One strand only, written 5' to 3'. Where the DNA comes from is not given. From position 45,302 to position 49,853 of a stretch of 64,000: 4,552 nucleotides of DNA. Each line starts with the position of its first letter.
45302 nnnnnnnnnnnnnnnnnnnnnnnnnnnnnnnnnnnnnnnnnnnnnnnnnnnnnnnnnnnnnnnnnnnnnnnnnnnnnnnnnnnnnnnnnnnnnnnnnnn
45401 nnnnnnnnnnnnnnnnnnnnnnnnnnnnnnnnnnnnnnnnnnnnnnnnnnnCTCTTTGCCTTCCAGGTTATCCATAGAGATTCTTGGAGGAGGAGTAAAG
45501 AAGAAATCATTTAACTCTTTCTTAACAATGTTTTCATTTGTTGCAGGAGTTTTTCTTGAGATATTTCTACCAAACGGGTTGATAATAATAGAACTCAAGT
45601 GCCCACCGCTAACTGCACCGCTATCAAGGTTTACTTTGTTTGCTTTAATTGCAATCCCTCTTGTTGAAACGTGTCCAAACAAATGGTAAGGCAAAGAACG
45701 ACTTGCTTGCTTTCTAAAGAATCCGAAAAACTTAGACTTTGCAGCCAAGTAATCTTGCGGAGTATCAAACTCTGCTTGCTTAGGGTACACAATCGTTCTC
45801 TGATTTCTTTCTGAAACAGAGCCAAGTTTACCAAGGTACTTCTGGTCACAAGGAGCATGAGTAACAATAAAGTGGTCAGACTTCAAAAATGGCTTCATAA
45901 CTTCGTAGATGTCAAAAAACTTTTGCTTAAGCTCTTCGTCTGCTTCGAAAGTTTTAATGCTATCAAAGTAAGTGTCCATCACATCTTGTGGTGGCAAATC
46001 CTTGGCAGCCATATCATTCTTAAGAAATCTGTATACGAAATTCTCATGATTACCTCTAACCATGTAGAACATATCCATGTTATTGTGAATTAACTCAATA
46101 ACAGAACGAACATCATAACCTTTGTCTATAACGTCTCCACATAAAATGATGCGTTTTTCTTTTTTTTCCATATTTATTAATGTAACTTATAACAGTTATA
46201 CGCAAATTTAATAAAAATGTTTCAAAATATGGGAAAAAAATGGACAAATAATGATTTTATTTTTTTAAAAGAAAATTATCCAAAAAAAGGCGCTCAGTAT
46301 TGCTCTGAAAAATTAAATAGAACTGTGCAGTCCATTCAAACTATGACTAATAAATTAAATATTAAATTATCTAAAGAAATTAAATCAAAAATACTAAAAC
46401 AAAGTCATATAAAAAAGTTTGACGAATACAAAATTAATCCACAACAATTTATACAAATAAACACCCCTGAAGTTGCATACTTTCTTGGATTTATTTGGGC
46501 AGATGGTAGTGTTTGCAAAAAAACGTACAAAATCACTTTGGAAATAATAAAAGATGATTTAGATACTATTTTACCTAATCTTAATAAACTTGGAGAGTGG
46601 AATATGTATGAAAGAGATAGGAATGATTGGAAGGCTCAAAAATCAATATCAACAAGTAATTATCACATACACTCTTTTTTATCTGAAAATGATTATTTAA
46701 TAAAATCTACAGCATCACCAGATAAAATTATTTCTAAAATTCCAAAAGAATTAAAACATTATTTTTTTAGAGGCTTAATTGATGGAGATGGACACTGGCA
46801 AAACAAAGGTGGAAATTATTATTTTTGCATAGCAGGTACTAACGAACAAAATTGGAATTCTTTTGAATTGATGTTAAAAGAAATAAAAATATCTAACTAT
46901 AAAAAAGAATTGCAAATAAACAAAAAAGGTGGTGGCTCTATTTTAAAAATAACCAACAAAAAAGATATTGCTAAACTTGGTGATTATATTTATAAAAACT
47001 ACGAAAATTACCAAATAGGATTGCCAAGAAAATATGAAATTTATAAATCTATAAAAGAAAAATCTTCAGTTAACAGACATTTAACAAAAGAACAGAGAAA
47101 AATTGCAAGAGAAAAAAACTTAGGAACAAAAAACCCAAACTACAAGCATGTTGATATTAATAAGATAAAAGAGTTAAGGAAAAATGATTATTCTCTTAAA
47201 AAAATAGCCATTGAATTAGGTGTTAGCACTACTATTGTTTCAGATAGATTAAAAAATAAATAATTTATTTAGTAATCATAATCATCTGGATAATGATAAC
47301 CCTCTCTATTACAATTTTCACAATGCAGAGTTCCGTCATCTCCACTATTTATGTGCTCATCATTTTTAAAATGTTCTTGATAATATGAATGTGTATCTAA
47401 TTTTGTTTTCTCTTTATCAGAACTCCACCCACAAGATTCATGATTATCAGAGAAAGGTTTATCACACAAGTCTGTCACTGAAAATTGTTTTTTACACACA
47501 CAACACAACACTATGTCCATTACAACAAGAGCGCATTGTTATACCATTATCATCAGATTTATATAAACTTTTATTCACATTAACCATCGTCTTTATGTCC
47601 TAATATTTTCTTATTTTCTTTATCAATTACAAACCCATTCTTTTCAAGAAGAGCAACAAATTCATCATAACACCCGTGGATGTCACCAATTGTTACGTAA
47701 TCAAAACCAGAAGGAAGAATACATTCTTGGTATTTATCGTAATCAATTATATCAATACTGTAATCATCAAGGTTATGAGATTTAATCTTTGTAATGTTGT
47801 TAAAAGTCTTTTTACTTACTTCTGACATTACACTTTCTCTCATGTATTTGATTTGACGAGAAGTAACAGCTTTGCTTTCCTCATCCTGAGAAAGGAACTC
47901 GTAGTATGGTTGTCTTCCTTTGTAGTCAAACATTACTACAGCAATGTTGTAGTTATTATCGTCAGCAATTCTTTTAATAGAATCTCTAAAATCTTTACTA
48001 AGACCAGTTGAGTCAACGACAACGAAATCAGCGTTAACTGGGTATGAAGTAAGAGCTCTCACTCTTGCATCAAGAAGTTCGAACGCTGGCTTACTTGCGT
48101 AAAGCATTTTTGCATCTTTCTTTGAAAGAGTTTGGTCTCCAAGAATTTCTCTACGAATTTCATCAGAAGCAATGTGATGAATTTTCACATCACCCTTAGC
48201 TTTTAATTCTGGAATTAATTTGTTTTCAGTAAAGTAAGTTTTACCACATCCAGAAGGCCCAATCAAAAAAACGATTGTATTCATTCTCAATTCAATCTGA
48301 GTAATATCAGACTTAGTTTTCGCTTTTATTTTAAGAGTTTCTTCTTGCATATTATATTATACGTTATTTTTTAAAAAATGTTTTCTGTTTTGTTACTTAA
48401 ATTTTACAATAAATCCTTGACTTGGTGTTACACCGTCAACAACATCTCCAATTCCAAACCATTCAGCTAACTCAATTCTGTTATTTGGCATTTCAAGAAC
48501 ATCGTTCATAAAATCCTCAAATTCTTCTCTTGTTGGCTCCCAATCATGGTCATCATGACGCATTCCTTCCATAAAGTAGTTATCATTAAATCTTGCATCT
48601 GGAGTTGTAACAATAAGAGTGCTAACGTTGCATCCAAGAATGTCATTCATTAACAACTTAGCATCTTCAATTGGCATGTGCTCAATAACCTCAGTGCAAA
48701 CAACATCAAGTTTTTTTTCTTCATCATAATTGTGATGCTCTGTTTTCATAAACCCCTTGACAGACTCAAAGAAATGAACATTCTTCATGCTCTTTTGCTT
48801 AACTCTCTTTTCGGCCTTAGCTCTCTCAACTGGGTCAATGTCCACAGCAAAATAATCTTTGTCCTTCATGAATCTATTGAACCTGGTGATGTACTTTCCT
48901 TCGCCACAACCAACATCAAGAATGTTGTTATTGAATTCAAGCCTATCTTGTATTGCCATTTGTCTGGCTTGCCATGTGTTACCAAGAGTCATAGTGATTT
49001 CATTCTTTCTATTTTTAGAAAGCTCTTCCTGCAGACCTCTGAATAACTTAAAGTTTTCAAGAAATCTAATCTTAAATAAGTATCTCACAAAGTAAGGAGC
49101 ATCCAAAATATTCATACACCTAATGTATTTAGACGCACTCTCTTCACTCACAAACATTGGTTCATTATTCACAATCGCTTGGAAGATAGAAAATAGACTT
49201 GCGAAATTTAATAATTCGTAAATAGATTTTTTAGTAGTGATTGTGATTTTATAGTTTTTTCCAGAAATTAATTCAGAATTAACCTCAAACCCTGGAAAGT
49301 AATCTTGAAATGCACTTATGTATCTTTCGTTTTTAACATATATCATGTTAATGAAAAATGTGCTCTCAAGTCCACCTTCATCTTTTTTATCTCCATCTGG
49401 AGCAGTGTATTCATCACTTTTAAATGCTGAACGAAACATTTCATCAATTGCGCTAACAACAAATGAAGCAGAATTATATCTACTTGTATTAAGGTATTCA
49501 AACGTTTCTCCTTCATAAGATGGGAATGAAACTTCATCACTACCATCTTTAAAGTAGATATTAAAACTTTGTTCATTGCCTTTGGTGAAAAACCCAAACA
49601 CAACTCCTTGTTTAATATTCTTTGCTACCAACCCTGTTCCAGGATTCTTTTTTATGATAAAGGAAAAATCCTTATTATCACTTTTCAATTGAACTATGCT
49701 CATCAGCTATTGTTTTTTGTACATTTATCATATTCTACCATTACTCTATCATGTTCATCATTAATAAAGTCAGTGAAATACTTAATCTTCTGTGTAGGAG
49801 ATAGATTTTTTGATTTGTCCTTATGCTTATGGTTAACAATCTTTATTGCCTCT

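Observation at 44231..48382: Pnkp split through its phosphoesterase active site by an antisense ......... insertion, with the C-half re-equipped with promoter and start codon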

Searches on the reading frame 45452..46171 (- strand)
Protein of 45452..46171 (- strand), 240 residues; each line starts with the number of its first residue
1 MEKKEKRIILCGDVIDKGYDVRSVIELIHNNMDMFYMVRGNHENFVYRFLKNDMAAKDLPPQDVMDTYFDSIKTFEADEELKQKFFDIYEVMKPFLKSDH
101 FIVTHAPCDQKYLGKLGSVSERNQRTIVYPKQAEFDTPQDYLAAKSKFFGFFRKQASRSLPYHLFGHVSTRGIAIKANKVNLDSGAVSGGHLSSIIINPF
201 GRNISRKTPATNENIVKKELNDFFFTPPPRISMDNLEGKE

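Call 52: search_solved_structures(query=A2, max_evalue=0.001, show_alignments=1)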
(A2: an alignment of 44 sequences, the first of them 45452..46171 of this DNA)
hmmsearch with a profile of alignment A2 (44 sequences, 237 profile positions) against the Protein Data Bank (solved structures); distinct sequences matched with E-value up to 0.001: 7.
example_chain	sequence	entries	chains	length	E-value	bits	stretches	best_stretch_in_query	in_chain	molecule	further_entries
4j6o_A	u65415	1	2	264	2.5e-12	50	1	3-191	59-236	Metallophosphoesterase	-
1g5b_A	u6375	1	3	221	5.4e-10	42.4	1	158-195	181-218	SERINE/THREONINE PROTEIN PHOSPHATASE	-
9t9n_A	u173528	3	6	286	7.6e-08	35.4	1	3-40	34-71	Bis(5'-nucleosyl)-tetraphosphatase, symmetrical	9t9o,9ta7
2qjc_A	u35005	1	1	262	0.00021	24.1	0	3-49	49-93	Diadenosine tetraphosphatase, putative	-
2dfj_A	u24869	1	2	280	0.00048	22.9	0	4-39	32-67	diadenosinetetraphosphatase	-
9ojd_A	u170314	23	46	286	0.0005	22.9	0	4-39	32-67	Bis(5'-nucleosyl)-tetraphosphatase [symmetrical] | Bis(5'-nucleosyl)-tetraphosphatase, symmetrical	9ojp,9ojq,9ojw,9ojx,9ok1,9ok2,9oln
9olz_A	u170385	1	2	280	0.00052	22.8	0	4-39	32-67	Bis(5'-nucleosyl)-tetraphosphatase [symmetrical]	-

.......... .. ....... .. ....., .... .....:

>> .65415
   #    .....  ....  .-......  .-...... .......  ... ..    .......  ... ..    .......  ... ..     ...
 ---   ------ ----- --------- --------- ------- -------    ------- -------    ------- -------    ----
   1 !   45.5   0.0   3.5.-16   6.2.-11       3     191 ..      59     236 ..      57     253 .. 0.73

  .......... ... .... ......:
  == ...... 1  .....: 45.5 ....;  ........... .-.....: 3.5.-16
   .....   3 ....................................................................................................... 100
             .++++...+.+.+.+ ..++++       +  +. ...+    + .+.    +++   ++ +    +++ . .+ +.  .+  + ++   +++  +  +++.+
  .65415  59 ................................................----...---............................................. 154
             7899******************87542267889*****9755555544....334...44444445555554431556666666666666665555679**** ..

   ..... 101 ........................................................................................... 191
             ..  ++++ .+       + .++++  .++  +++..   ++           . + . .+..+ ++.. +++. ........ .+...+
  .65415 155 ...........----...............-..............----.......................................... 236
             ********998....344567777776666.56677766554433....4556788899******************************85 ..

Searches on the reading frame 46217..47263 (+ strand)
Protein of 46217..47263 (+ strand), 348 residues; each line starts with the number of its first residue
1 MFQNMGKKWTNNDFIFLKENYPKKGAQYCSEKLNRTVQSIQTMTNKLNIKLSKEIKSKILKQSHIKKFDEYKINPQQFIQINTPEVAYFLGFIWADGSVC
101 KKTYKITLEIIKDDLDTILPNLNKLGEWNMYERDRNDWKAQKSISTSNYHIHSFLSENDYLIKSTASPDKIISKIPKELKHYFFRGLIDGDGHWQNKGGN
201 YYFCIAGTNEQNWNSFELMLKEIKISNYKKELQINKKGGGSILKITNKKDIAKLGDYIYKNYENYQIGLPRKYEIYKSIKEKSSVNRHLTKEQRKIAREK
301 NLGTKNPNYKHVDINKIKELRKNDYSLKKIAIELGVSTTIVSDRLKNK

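Call 3: search_protein_families(library=pfam, proteins=[window:46217-47263:+], max_evalue=0.01)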
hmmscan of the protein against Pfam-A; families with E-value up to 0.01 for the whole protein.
window:46217-47263:+ (348 aa): 2 families
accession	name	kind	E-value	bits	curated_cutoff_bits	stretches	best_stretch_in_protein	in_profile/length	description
PF14528.11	LAGLIDADG_3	-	1.5e-09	38.4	22.5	1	181-258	4-81/82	LAGLIDADG-like domain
PF13936.12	HTH_38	-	0.0012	18.9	27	1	313-342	9-38/44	Helix-turn-helix domain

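Call 10: search_protein_families(library=phrogs, proteins=[window:46217-47263:+], max_evalue=0.001)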
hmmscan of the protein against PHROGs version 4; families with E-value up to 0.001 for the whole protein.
window:46217-47263:+ (348 aa): 2 families
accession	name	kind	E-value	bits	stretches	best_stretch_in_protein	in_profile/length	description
phrog_4645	-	DNA, RNA and nucleotide metabolism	2.6e-25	90.2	1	30-281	52-305/308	endonuclease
phrog_323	-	transcription regulation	5.9e-08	33.6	1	5-87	4-64/319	transcriptional regulator, D5-like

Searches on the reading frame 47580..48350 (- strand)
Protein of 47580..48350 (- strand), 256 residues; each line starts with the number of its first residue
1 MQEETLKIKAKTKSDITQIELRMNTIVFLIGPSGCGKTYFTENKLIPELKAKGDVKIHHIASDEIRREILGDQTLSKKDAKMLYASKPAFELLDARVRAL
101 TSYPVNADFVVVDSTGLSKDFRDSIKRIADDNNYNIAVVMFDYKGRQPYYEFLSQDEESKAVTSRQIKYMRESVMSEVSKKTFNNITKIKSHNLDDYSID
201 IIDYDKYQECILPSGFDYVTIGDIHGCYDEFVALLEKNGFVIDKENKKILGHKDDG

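Call 3: search_protein_families(library=pfam, proteins=[window:47580-48350:-], max_evalue=0.01)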
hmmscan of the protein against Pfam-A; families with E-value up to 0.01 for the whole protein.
window:47580-48350:- (256 aa): 5 families
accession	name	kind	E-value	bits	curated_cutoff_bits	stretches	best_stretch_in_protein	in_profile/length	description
PF13671.12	AAA_33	-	6.2e-09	36.7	27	1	27-144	2-107/143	AAA domain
PF02562.22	PhoH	-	0.00035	20.6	27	1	8-51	2-46/205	PhoH-like protein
PF01637.24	ATPase_2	-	0.00055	20.2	33.2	0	20-70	16-65/225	ATPase domain predominantly from Archaea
PF13173.12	AAA_14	-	0.0014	19.1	27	1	24-137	2-94/129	AAA domain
PF00005.33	ABC_tran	-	0.0049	17.9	25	1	19-65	6-52/137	ABC transporter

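Call 10: search_protein_families(library=phrogs, proteins=[window:47580-48350:-], max_evalue=0.001)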
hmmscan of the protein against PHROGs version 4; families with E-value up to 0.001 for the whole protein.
window:47580-48350:- (256 aa): 5 families
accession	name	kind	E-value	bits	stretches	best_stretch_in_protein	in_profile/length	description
phrog_2071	-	other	5.8e-10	40.4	1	15-238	7-183/282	ATPase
phrog_8238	-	DNA, RNA and nucleotide metabolism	1.1e-09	38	1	23-248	1-203/737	RNA ligase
phrog_505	-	other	1.8e-09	38.5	1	23-189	1-154/295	polynucleotide kinase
phrog_246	-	other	2.6e-09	37.6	1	22-243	5-203/417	NinI-like serine-threonine phosphatase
phrog_20114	-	other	0.00022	22.6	1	220-251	7-38/131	phosphoesterase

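Call 14: find_homologous_proteins(query=window:47580-48350:-)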
Query window:47580-48350:- (256 aa): 18 proteins with E <= 0.001 among 2188 candidates. Only proteins of 140 to 448 residues were searched: fused or split forms outside these lengths cannot appear, so this answer is no evidence that the protein stands alone or is whole; find_related_loci, which searches DNA, has no such limit.
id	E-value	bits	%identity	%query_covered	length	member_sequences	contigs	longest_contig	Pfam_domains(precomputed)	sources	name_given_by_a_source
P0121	1.4e-154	531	92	100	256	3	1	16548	PF13671.13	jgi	jgi:predicted ATPase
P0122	2.3e-136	471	82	100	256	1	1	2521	PF13671.13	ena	-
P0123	2.2e-112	393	67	99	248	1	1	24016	PF13671.13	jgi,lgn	-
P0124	1.4e-111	390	67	99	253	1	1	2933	PF13671.13,PF00448.29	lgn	-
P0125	7.1e-111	388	70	93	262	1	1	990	PF13671.13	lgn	-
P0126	8.0e-109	381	70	93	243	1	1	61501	PF13671.13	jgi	-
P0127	5.2e-100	352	63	99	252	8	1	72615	PF13671.13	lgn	-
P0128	2.2e-90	321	58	94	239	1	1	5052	PF13671.13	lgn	-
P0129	5.5e-89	316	58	97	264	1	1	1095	PF06414.19,PF13671.13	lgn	-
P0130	2.4e-59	219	46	95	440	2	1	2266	PF00149.34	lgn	-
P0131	4.9e-46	175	38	92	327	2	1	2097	PF00149.34,PF13671.13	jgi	jgi:predicted kinase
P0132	3.1e-34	137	37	87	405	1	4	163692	PF00149.34,PF13671.13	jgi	jgi:hypothetical protein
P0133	4.8e-23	100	44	52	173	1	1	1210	-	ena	-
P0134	5.2e-5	41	30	85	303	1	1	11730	PF00149.34,PF13671.13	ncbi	-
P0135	1.4e-4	40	30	90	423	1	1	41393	PF00149.34,PF13671.13,PF08433.17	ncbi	-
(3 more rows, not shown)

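Call 16: find_encoding_contigs(protein=P0121, flank=6000, max_places=3)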
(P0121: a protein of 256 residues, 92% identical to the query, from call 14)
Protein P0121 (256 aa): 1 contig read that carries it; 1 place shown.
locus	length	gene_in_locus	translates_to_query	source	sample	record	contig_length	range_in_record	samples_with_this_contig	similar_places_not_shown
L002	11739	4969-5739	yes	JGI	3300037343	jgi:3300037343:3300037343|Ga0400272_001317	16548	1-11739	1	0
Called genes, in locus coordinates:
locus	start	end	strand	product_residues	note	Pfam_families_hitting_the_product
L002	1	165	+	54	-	?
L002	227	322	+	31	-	-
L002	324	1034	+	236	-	PF00929:RNase_T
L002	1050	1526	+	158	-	-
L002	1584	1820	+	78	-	-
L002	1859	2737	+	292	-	PF01541:GIY-YIG, PF07460:NUMOD3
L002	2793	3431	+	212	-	-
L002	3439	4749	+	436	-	PF22032:Hen1_N, PF13489:Methyltransf_23, PF13847:Methyltransf_31, PF08241:Methyltransf_11 (weak), PF08242:Methyltransf_12, PF13649:Methyltransf_25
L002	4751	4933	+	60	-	-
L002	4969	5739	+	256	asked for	PF13671:AAA_33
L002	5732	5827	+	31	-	-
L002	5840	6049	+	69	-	-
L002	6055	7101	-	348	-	PF14528:LAGLIDADG_3 (weak)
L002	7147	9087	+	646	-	PF01068:DNA_ligase_A_M (faint), PF16542:PNKP_ligase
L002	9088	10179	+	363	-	PF00226:DnaJ, PF01556:DnaJ_C, PF00684:DnaJ_CXXCXGXG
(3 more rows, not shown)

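Call 35: find_encoding_contigs(protein=P0126, flank=8000, max_places=2)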
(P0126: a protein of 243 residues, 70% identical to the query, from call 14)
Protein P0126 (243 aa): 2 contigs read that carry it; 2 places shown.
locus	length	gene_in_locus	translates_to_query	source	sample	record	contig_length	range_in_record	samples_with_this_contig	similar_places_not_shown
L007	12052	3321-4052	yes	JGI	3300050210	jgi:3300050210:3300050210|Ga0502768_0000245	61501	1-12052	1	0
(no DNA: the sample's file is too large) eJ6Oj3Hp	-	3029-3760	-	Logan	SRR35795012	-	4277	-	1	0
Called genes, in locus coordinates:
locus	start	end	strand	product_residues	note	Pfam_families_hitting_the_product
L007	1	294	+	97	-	?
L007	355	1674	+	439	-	PF22032:Hen1_N, PF02390:Methyltransf_4 (faint), PF13489:Methyltransf_23, PF08241:Methyltransf_11 (weak), PF08242:Methyltransf_12, PF13649:Methyltransf_25, PF13847:Methyltransf_31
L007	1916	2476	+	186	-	PF09668:Asp_protease (weak)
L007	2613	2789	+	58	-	-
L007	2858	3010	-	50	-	-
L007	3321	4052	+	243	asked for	PF13671:AAA_33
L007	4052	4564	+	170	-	-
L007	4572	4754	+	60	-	-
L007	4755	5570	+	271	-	PF04446:Thg1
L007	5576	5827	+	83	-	-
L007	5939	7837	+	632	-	PF28559:TPR_SusR (weak), PF00515:TPR_1 (faint), PF07719:TPR_2 (faint), PF13181:TPR_8 (faint), PF13176:TPR_7 (faint), PF13374:TPR_10 (faint), PF13424:TPR_12, PF07228:SpoIIE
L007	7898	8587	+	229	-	-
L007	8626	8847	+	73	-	-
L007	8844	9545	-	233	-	-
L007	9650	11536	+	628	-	-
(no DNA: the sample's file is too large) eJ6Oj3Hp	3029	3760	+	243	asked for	PF13671:AAA_33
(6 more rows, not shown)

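Call 68: search_solved_structures(query=window:47580-48350:-, max_evalue=0.001, show_alignments=2)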
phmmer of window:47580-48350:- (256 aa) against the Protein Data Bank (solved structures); distinct sequences matched with E-value up to 0.001: 2.
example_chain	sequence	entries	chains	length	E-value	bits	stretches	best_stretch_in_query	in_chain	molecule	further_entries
6c2u_A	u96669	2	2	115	0.00015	24.8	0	7-68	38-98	phosphate-loop protein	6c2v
4j6o_A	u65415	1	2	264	0.0007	22.6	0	220-244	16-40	Metallophosphoesterase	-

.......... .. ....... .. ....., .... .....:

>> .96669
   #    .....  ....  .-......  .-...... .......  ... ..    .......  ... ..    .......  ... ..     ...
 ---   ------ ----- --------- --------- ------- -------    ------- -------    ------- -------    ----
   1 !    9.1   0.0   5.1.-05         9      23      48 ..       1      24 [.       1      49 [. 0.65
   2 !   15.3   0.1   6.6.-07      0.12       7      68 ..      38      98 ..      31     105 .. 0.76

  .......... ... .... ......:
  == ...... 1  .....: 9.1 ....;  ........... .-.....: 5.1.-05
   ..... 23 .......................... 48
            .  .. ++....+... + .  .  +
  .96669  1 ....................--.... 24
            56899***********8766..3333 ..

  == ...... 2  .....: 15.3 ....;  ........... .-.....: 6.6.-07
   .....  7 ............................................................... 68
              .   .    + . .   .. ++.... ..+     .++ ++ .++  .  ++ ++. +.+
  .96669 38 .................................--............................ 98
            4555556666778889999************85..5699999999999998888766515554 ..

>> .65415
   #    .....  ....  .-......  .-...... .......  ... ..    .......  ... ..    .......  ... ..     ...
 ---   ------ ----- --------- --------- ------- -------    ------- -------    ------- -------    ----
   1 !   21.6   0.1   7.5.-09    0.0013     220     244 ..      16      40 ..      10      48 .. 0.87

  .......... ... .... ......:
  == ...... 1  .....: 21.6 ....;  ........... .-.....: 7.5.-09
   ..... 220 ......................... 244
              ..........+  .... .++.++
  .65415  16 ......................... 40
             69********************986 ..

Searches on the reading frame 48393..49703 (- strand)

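Call 3: search_protein_families(library=pfam, proteins=[window:48393-49703:-], max_evalue=0.01)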
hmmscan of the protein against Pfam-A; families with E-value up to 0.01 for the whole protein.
window:48393-49703:- (436 aa): 10 families
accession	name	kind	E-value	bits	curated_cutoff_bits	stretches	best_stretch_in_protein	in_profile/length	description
PF22032.1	Hen1_N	-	1.3e-67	228.1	27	1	3-231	1-220/222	Hen1 N-terminal domain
PF13649.12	Methyltransf_25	-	3.3e-09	37.8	27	1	261-353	1-87/97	Methyltransferase domain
PF13847.12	Methyltransf_31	-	7.1e-09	35.9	27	1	258-350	4-94/145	Methyltransferase domain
PF08242.18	Methyltransf_12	-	4.6e-07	30.9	30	1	262-351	1-84/98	Methyltransferase domain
PF13489.12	Methyltransf_23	-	3.3e-06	27.4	27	1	255-371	20-122/164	Methyltransferase domain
PF08241.18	Methyltransf_11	-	5.2e-06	27.4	21.2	1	262-352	1-80/95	Methyltransferase domain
PF02390.23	Methyltransf_4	-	0.0003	20.7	24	1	261-313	5-57/173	Putative methyltransferase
PF01209.24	Ubie_methyltran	-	0.00082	19.2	20.1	1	237-316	28-107/233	ubiE/COQ5 methyltransferase family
PF24675.1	NpmA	-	0.0036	17.1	60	1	255-303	21-67/214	16S rRNA (adenine(1408)-N(1))-methyltransferase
PF05175.20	MTS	-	0.0089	16.1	23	0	257-314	31-88/170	Methyltransferase small domain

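Call 10: search_protein_families(library=phrogs, proteins=[window:48393-49703:-], max_evalue=0.001)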
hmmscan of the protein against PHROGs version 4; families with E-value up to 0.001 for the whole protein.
window:48393-49703:- (436 aa): 1 family
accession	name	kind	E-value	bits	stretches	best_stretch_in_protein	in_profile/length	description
phrog_4752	-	other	3e-06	27.7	1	256-355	50-146/241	tRNA methyltransferase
